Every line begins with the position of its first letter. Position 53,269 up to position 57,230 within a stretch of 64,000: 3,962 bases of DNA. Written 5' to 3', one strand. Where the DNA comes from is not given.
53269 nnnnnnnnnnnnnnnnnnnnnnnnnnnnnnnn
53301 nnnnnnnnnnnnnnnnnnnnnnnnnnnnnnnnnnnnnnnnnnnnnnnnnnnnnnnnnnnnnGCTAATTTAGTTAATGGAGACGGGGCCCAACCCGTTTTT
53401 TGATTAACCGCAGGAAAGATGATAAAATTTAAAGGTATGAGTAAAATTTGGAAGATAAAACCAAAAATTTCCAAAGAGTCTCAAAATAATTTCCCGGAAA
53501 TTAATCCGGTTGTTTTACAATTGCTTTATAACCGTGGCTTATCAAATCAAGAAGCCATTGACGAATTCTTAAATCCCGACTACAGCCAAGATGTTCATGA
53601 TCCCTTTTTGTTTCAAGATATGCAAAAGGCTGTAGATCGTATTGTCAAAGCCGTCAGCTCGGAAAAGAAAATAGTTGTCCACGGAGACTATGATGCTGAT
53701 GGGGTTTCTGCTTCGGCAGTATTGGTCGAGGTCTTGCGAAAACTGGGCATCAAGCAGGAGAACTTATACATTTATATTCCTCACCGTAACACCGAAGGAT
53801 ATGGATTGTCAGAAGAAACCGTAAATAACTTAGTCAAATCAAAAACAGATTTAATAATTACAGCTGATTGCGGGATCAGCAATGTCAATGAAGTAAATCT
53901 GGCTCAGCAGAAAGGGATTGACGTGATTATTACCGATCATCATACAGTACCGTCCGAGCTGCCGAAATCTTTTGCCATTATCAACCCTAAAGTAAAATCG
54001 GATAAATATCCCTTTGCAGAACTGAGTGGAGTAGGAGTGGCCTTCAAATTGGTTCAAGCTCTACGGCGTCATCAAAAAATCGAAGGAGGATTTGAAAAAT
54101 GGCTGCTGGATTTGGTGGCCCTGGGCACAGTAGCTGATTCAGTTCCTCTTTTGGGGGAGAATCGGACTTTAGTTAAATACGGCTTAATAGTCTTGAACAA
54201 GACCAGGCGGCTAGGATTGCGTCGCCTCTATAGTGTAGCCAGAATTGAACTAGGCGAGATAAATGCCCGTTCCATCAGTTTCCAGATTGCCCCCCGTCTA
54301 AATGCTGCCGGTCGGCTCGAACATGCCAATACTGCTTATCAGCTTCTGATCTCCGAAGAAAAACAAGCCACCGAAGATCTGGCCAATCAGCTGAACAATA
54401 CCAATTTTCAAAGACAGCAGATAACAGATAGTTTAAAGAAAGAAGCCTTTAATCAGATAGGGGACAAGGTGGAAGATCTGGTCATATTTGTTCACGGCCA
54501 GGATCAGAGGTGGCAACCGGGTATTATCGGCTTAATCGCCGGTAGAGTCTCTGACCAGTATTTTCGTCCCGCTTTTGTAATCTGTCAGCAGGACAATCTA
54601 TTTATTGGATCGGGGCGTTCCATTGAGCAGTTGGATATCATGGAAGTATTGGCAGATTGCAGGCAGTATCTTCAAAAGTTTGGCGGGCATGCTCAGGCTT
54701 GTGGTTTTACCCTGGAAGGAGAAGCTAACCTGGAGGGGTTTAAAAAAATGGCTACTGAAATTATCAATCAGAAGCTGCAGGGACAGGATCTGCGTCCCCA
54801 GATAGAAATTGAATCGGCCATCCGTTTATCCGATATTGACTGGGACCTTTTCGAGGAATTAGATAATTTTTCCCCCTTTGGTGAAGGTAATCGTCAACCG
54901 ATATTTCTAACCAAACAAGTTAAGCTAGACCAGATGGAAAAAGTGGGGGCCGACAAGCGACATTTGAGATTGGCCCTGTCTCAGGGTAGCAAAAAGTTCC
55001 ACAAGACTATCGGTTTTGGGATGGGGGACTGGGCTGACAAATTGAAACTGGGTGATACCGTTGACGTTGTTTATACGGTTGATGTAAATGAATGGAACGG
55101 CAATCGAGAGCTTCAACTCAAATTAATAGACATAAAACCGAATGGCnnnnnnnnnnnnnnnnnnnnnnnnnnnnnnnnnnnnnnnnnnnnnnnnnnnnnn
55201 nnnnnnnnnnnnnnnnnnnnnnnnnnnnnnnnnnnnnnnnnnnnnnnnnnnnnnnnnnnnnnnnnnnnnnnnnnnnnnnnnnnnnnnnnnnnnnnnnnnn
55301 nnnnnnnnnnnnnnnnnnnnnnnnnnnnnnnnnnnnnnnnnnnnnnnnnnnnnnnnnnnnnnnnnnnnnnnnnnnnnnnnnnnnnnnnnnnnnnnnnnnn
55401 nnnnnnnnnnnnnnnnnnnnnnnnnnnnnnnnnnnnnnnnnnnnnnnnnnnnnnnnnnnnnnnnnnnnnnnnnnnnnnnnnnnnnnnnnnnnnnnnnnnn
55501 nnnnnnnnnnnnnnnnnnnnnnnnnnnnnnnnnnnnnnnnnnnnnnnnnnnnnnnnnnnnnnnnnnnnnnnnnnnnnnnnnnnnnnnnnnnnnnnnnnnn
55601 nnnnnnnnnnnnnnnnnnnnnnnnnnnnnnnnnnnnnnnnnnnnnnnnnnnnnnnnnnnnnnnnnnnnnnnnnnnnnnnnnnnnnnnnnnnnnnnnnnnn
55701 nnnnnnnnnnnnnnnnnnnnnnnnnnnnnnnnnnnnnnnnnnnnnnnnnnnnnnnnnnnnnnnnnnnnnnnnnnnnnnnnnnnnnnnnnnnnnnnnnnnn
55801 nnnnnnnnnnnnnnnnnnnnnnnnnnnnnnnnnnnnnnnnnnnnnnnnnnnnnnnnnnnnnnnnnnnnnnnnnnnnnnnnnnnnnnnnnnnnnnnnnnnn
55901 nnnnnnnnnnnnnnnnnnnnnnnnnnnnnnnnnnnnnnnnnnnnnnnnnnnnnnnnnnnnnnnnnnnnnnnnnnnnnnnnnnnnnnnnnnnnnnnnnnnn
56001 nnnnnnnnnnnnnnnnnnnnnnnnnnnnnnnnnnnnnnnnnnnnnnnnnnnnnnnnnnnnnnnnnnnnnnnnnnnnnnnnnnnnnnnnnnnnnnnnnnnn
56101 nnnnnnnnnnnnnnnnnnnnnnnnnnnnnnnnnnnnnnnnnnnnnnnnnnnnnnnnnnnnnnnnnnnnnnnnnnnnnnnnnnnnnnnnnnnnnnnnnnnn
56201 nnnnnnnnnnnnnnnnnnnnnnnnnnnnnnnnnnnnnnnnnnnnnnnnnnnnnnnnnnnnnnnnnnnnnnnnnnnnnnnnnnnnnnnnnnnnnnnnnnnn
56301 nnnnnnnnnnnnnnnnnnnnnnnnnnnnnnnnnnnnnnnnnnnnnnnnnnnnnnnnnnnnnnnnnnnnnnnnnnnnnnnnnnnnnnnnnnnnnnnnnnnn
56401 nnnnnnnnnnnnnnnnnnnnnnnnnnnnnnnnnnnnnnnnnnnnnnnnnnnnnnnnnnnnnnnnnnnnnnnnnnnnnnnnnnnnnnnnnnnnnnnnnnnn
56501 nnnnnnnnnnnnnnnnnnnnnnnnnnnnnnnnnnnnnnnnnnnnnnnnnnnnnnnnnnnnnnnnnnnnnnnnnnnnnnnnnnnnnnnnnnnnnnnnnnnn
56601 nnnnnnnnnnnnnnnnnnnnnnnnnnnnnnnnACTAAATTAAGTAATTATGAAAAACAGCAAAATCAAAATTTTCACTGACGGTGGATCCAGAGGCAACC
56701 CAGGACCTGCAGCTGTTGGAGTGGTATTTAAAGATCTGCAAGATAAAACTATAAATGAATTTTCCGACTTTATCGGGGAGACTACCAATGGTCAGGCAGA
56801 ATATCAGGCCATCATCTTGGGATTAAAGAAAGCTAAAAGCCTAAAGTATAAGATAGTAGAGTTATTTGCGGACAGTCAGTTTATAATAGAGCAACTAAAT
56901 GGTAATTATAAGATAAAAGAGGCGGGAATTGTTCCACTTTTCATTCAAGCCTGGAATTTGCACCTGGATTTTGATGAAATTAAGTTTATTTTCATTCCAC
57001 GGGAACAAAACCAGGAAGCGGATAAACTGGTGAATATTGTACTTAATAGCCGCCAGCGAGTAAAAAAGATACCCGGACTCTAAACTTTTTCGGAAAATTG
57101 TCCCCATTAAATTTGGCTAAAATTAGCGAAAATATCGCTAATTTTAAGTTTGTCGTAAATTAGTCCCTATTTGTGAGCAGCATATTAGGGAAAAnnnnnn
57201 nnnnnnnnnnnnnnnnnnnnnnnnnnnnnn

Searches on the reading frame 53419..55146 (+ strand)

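Call 57: search_protein_families(library=pfam, max_evalue=0.00001, proteins=[window:53419-55146:+])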
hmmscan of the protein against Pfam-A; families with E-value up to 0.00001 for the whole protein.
window:53419-55146:+ (576 aa): 3 families
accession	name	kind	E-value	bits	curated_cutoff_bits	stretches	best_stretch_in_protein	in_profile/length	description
PF17768.7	RecJ_OB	-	1.1e-31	109.5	27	1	465-571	2-107/107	RecJ OB domain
PF01368.27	DHH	-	1.2e-27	97.2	28.1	1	84-237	1-125/125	DHH family, N-terminal domain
PF02272.25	DHHA1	-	4.5e-12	46.8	25.9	1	362-450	10-101/102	DHHA1 domain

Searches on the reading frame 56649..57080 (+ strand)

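Call 9: search_protein_families(library=pfam, max_evalue=1, proteins=[window:56649-57080:+])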
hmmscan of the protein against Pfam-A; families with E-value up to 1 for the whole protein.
window:56649-57080:+ (144 aa): 3 families
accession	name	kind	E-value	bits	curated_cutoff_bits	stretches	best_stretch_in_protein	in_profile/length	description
PF13456.12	RVT_3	-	5.1e-23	81.8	21.6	1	10-129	2-121/123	Reverse transcriptase-like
PF00075.30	RNase_H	-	1.2e-11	45.5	25.8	1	5-85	3-77/141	RNase H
PF21488.3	YqbF_HeH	-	0.14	12.2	27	0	28-47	10-29/39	YqbF, HeH motif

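Call 44: search_protein_families(library=padloc, max_evalue=0.1, proteins=[window:56649-57080:+])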
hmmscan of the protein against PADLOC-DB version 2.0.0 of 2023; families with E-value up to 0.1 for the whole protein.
window:56649-57080:+ (144 aa): 1 family
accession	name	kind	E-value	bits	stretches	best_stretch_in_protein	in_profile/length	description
PDLC02331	AbiGi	-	0.033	11.6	1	102-135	206-237/260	AbiGi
